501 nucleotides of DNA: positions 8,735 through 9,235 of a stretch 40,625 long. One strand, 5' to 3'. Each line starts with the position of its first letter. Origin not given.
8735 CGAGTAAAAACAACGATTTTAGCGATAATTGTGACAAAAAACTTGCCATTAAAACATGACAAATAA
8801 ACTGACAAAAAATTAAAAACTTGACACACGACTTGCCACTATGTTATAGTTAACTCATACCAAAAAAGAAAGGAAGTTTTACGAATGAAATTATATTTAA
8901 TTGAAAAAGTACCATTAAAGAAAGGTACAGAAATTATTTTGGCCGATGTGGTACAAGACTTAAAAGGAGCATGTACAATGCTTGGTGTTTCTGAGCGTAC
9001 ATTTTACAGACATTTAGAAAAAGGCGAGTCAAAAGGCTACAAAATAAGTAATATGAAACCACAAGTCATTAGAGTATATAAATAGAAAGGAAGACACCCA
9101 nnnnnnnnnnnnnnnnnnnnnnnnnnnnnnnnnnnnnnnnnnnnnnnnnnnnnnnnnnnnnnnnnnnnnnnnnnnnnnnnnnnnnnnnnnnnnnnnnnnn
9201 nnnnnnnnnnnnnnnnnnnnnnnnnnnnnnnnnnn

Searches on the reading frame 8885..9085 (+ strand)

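Call 56: search_protein_families(library=phrogs, proteins=[window:8885-9085:+], max_evalue=0.001)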
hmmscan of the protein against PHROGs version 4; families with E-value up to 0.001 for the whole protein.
window:8885-9085:+ (66 aa): 1 family
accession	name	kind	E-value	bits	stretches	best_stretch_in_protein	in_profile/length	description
phrog_12375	-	DNA, RNA and nucleotide metabolism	0.00087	20.6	1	13-53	12-52/100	DNA binding protein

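Call 60: search_protein_families(library=pfam, proteins=[window:8885-9085:+], max_evalue=0.01)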
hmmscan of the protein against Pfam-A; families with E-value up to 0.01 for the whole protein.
window:8885-9085:+ (66 aa): 2 families
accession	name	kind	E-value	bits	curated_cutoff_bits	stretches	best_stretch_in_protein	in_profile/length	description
PF12728.13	HTH_17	-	0.00067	20.3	27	1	29-54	7-32/51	Helix-turn-helix domain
PF13551.12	HTH_29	-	0.0023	18.4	28.1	1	29-51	18-40/64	Winged helix-turn helix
